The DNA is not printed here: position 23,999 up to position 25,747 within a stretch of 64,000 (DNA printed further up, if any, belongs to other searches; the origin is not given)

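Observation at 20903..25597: Clustered RNA-repair-type enzymes: RNA ligase, P-loop kinase/HD phosphatase and a nucleotidyltransferase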

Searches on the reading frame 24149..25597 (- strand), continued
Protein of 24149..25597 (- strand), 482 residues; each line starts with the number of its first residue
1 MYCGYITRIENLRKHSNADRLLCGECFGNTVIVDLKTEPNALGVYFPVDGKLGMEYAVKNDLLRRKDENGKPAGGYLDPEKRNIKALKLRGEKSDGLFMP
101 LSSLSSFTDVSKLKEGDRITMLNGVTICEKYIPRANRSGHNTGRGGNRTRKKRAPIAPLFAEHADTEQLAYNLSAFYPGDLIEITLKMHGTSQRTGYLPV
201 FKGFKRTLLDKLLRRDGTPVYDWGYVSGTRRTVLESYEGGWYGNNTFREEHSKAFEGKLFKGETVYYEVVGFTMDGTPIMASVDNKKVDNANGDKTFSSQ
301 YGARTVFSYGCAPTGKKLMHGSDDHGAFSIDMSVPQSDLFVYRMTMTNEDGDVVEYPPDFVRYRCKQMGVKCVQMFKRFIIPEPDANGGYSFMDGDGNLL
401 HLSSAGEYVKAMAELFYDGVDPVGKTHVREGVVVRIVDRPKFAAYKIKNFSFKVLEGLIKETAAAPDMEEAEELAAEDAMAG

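Call 48: get_annotated_region(hit=H15, flank=5000)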
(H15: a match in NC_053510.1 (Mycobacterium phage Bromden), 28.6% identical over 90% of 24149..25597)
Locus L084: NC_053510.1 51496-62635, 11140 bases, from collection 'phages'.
description: Mycobacterium phage Bromden, complete genome.
organism: Mycobacterium phage Bromden (NCBI taxid 2283252)
taxonomy: Viruses; Duplodnaviria; Heunggongvirae; Uroviricota; Caudoviricetes; Vilmaviridae; Lclasvirinae; Bromdenvirus; Bromdenvirus bromden
host: Mycobacterium smegmatis mc2 155; source: -; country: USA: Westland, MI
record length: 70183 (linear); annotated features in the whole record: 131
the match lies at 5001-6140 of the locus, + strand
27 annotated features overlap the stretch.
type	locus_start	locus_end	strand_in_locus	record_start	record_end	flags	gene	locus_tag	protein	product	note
CDS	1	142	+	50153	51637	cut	75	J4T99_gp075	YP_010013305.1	nicotinamide phosphoribosyl transferase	-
CDS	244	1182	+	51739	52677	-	76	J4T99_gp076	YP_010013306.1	polynucleotide kinase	-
CDS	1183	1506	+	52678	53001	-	77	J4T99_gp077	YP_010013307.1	hypothetical protein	-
CDS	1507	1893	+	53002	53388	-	78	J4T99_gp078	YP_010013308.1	RusA-like Holliday junction resolvase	RusA Resolvase (endonuclease); RusA-like resolvase (endonuclease)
CDS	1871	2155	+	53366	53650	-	79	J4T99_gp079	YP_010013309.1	WhiB family transcription factor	-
CDS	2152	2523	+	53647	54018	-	80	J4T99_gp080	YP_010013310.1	WhiB transcriptional factor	-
CDS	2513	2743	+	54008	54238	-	81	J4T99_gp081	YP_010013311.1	hypothetical protein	-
CDS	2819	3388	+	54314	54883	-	82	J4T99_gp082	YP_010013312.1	DNA binding protein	-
CDS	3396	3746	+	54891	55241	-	83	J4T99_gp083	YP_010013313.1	hypothetical protein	-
CDS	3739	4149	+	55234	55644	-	84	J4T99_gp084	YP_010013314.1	single strand DNA binding protein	-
CDS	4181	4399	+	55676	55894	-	85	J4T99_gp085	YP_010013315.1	hypothetical protein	-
CDS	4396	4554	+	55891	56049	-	86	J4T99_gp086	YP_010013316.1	hypothetical protein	-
CDS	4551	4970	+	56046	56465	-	87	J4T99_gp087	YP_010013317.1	hypothetical protein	-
CDS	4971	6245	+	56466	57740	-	88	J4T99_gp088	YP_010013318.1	RNA ligase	-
CDS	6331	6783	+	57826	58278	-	89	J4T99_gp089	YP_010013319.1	HNH endonuclease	-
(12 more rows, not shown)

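Call 49: get_annotated_region(hit=H5, flank=5000)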
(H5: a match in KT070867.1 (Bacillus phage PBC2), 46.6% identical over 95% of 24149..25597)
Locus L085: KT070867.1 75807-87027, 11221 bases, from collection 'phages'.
description: Bacillus phage PBC2, complete genome.
organism: Bacillus phage PBC2 (NCBI taxid 1675029)
taxonomy: Viruses; Duplodnaviria; Heunggongvirae; Uroviricota; Caudoviricetes; Andregratiavirinae; Haetaevirus; Haetaevirus PBC2
host: Bacillus cereus; source: -; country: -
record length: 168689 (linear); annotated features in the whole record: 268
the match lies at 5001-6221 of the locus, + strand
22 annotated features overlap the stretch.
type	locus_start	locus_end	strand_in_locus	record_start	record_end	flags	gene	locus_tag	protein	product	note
CDS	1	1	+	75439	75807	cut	-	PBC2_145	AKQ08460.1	hypothetical protein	-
CDS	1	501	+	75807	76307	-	-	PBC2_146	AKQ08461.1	hypothetical protein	-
CDS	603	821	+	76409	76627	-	-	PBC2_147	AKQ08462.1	hypothetical protein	-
CDS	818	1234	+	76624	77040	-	-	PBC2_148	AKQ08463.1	hypothetical protein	-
CDS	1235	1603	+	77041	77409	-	-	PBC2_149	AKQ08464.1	hypothetical protein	-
CDS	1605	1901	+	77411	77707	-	-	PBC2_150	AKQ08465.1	hypothetical protein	-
CDS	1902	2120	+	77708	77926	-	-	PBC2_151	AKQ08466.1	hypothetical protein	-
CDS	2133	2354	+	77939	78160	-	-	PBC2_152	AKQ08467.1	hypothetical protein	-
CDS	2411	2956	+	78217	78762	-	-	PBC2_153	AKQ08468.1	hypothetical protein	-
CDS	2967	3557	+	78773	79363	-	-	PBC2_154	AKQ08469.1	hypothetical protein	-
CDS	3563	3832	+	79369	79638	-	-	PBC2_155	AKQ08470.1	hypothetical protein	-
CDS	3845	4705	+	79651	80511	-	-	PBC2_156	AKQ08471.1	putative subtilisin-like protein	-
CDS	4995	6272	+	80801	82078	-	-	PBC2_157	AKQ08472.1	2'-5' RNA ligase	-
CDS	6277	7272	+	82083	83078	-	-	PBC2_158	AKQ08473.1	hypothetical protein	-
CDS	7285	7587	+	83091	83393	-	-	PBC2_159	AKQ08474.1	hypothetical protein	-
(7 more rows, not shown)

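Call 56: search_protein_representatives(protein=window:24149-25597:-)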
Query: 482 residues. Proteins with E-value up to 0.001 (for the whole library): 2064; up to 1e-10: 1546; up to 1e-30: 664. The best 150 are listed.
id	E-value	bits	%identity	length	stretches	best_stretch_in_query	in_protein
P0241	2.2e-185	633.5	62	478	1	2-474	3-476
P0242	2.2e-156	537.9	58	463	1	2-474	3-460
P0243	4.2e-155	533.6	58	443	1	2-466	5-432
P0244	2.0e-143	495.1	57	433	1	2-475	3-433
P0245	4.4e-138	477.5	54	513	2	208-473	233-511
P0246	7.1e-135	466.9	57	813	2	188-459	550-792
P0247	8.5e-135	466.7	52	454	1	1-456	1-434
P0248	3.8e-128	444.7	61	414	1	60-423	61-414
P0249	1.6e-125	436.1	73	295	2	1-177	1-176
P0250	3.5e-121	421.8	52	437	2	1-382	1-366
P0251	1.9e-120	419.3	49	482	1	3-461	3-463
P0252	5.5e-120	417.8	53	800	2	187-461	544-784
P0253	6.1e-120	417.7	50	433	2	2-385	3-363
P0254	1.4e-117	409.9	52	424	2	4-311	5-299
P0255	1.4e-113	396.7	52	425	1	1-470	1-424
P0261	3.1e-103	362.6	49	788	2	4-211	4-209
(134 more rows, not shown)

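Call 58: search_solved_structures(query=A4, max_evalue=1, show_alignments=3)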
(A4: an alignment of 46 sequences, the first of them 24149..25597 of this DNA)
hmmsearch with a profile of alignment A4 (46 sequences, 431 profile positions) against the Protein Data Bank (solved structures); distinct sequences matched with E-value up to 1: 14.
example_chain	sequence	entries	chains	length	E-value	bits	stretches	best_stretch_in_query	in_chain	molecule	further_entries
5cot_A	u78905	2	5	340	6.7e-09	38.1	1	5-192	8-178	Naegleria gruberi RNA ligase | RNA ligase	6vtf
6vt9_A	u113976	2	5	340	6.8e-09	38.1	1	5-192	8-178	RNA ligase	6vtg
6vt3_A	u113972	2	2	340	7.6e-09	37.9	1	5-192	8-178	RNA Ligase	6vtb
6vt4_A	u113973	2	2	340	8.6e-09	37.8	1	5-192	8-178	RNA Ligase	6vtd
6vt8_A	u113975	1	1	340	9.4e-09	37.6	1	5-192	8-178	RNA Ligase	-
6vt1_A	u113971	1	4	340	2.1e-08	36.5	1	5-192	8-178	RNA Ligase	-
6vt5_A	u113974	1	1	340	2.5e-08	36.2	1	5-192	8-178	RNA Ligase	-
6vt0_A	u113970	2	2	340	2.4e-07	33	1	5-192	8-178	RNA Ligase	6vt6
5cou_A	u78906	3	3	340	2.7e-07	32.8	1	5-192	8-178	Naegleria gruberi RNA ligase | RNA ligase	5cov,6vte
7n8y_B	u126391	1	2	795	0.036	15.9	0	83-106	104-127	Phenylalanine--tRNA ligase beta subunit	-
3pco_B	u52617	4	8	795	0.045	15.6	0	83-106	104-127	Phenylalanyl-tRNA synthetase, beta chain | Phenylalanine--tRNA ligase beta subunit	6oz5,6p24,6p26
2hvq_A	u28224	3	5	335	0.15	13.9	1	310-376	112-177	Hypothetical 37.6 kDa protein in Gp24-hoc intergenic region | T4 RNA ligase 2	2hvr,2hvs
1s68_A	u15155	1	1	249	0.17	13.7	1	312-376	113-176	RNA Ligase 2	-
2rhs_B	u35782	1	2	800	0.48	12.2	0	75-104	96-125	Phenylalanyl-tRNA synthetase beta chain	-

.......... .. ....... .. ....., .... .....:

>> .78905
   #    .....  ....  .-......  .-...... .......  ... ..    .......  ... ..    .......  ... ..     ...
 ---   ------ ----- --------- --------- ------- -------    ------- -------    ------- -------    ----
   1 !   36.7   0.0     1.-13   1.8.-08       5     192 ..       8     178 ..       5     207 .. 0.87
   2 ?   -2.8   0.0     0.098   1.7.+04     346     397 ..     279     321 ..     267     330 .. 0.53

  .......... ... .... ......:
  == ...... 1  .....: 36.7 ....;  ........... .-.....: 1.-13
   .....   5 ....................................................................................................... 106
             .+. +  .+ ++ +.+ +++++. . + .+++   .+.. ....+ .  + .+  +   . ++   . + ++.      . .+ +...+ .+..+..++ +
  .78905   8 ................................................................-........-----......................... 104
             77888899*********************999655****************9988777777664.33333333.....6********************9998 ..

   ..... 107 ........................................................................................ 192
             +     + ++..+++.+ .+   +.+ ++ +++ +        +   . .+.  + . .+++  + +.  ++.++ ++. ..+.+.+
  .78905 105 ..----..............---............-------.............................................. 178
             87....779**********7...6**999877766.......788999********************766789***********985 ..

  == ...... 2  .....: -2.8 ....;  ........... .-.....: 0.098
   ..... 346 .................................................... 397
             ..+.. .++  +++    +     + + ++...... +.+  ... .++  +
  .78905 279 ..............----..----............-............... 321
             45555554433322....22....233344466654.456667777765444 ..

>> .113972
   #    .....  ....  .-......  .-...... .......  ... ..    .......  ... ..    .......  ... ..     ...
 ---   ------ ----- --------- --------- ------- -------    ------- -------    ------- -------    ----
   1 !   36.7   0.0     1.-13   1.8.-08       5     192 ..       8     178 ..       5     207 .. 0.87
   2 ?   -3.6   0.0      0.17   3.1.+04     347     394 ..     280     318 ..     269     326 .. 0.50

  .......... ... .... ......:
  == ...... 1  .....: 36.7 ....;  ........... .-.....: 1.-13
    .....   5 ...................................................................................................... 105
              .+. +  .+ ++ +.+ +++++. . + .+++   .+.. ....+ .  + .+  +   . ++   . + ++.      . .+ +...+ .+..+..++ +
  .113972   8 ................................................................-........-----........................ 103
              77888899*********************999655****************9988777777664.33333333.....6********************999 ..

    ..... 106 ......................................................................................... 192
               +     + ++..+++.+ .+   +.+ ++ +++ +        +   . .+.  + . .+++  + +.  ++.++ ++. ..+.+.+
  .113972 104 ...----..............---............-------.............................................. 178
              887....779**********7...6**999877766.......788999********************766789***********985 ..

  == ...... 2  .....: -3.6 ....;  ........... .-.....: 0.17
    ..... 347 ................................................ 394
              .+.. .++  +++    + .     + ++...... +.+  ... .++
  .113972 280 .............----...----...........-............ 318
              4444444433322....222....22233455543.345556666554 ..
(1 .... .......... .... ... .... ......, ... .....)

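Call 59: search_protein_families(library=pfam, alignment_id=A4, max_evalue=0.01)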
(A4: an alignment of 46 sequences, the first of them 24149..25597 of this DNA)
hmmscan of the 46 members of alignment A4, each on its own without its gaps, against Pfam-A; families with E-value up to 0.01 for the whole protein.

A. member 1, window:24149-25597:- (482 aa): 1 family
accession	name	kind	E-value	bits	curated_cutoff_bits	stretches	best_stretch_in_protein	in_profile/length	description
PF09414.15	RNA_ligase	-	0.0087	16.6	27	0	317-453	86-169/171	RNA ligase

B. families by the number of members that match (of 46 scanned): 4 families
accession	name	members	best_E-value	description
PF09414.15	RNA_ligase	44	1.5e-12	RNA ligase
PF21189.3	PHA02142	36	5.9e-11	PHA02142 OB-fold domain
PF01588.26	tRNA_bind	1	0.002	Putative tRNA binding domain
PF00018.34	SH3_1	1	0.0098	SH3 domain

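Call 61: find_related_loci(query=window:24149-25597:-, collection=genome_contigs, flank=8000)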
Query window:24149-25597:- (482 aa) in genome_contigs; peptide patterns used: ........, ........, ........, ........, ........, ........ (x = any residue, [..] = any of these).
97 stretches matched a pattern; 44 encode a relative of the query (tblastn E <= 1e-3); 44 distinct loci.
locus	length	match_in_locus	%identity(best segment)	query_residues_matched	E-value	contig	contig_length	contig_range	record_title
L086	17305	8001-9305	68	1-475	0e+0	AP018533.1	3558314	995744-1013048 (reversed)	Clostridiales bacterium CCNA10 DNA, complete genome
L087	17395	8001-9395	67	1-478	0e+0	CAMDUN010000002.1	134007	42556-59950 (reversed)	MAG: uncultured Clostridia bacterium isolate SRR17382094_bin.40_metaWRAP_v1.3_MAG genome assembly, contig: ERZ10544646.5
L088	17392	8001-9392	66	1-479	0e+0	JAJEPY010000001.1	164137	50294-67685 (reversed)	Hominicoprocola fusiformis strain CLA-AA-H269 NODE_1_length_164137_cov_28.463422, whole genome shotgun sequence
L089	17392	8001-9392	66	1-479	0e+0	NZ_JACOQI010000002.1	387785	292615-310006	Dysosmobacter segnis strain BX15 BX-15_ctg0002, whole genome shotgun sequence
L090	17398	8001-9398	68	1-468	0e+0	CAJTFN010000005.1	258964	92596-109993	Oscillospiraceae bacterium isolate C18_42_OV_BP genome assembly, contig: MGBC000153.5, whole genome shotgun sequence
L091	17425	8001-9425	64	1-478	0e+0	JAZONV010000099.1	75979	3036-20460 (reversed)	MAG: Clostridia bacterium isolate T1900045635_YK20190329.MAGScoT_cleanbin_000026 SGB_8089_k141_1208809, whole genome sho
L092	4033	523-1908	62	1-475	0e+0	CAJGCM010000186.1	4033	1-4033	MAG: uncultured Clostridia bacterium isolate MAG24 genome assembly, contig: k141_5219583_length_4033_cov_15.3679, whole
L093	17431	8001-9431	63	1-479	0e+0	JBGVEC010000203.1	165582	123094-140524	MAG: Paludibacteraceae bacterium isolate fecal_MAG_422 fecal_MAG_422_contig_0204, whole genome shotgun sequence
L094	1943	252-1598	62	1-475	0e+0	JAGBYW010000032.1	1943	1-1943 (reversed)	MAG: Bacteroidaceae bacterium isolate RGIG9572 Yak_Colon-4__c143703, whole genome shotgun sequence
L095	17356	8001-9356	63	1-458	0e+0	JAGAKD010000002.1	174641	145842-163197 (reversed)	MAG: Lachnospiraceae bacterium isolate RGIG8516 Water_deer_Cecum-2__c248, whole genome shotgun sequence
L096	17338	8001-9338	61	2-468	0e+0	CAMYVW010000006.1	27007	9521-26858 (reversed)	MAG TPA_asm: uncultured Tenericutes bacterium isolate SRR10912535_bin.32_metaWRAP_v1.3_MAG genome assembly, contig: ERZ1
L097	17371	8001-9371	61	2-479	0e+0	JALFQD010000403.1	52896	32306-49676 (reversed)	MAG: Clostridium sp. isolate SUG910 k141_296067, whole genome shotgun sequence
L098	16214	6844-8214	61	2-479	0e+0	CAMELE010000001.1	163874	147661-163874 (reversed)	MAG: uncultured Mollicutes bacterium isolate SRR11489748_bin.2_metaWRAP_v1.3_MAG genome assembly, contig: ERZ11466799.24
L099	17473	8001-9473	58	1-480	0e+0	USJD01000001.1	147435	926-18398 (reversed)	uncultured Prevotella sp. isolate UMGS1762 genome assembly, contig: NODE_9_length_147435_cov_4.927168, whole genome shot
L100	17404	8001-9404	59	1-477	6e-180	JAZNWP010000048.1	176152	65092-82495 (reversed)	MAG: Acutalibacteraceae bacterium isolate T1900044783_TS20190249.MAGScoT_cleanbin_000004 SGB_2585_k141_185177, whole gen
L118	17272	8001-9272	46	2-476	1e-126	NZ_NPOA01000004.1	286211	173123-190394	Virgibacillus profundi strain P3-H5 NODE_4_length_286211_cov_113.023, whole genome shotgun sequence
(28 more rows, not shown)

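Call 65: search_protein_families(library=pfam, proteins=[P0246, P0261], max_evalue=0.1)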
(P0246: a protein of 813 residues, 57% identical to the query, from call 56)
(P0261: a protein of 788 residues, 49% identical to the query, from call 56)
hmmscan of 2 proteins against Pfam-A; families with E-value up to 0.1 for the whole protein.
P0246 (813 aa): 8 families
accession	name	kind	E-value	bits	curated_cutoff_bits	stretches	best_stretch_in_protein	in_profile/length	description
PF03161.18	LAGLIDADG_2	-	9.8e-12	45.6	25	1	305-473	2-166/168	LAGLIDADG DNA endonuclease family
PF14890.11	Intein_splicing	-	6e-09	36.3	35.8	1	199-552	2-155/155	Intein splicing domain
PF07591.16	PT-HINT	-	5e-07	30.5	27.7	1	199-289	3-86/137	Pretoxin HINT domain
PF01079.26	Hint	-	1.4e-05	25.2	29.7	1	185-276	7-92/213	Hint module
PF21189.3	PHA02142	-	2.1e-05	25.3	27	1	8-102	4-92/92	PHA02142 OB-fold domain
PF09414.15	RNA_ligase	-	0.00061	20.4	27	1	673-777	80-162/171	RNA ligase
PF05203.21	Hom_end_hint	-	0.0053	17.2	32.1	1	191-226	1-36/228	Hom_end-associated Hint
PF14528.11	LAGLIDADG_3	-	0.0059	17.3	22.5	0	305-373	5-72/82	LAGLIDADG-like domain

P0261 (788 aa): 8 families
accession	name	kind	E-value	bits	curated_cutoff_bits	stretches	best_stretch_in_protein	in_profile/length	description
PF03161.18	LAGLIDADG_2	-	1.1e-11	45.4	25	1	303-445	2-140/168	LAGLIDADG DNA endonuclease family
PF14890.11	Intein_splicing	-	1.2e-07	32.1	35.8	1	200-549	5-155/155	Intein splicing domain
PF01079.26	Hint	-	4.8e-07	30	29.7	1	182-278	6-96/213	Hint module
PF21189.3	PHA02142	-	2.5e-06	28.3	27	1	5-100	3-92/92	PHA02142 OB-fold domain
PF05203.21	Hom_end_hint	-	0.00062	20.3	32.1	1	189-270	1-77/228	Hom_end-associated Hint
PF07591.16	PT-HINT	-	0.0039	17.9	27.7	1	205-288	9-87/137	Pretoxin HINT domain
PF09414.15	RNA_ligase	-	0.055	14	27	1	660-765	70-166/171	RNA ligase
PF14528.11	LAGLIDADG_3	-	0.059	14.1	22.5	0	301-363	3-69/82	LAGLIDADG-like domain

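Call 75: search_protein_families(library=pfam, proteins=[L081:7429-8316:+], max_evalue=0.1)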
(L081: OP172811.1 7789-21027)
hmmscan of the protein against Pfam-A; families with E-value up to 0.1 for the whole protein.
L081:7429-8316:+ (295 aa): 1 family
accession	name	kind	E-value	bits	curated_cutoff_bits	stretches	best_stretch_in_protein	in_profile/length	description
PF10127.15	RlaP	-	1.7e-06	28.3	23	1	25-183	15-156/249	RNA repair pathway DNA polymerase beta family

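Call 88: search_protein_families(library=ncbifam, alignment_id=A4, max_evalue=0.001)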
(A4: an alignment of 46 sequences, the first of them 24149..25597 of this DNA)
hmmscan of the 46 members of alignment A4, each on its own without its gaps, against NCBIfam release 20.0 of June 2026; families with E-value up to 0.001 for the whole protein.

A. member 1, window:24149-25597:- (482 aa): 1 family
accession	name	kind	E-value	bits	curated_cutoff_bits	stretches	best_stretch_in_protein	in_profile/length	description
TIGR02306.1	RNA_lig_DRB0094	equivalog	1.2e-07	30.9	151.15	1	77-197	70-176/341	RNA ligase (ATP)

B. families by the number of members that match (of 46 scanned): 1 family
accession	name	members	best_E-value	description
TIGR02306.1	RNA_lig_DRB0094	45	1.2e-19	RNA ligase (ATP)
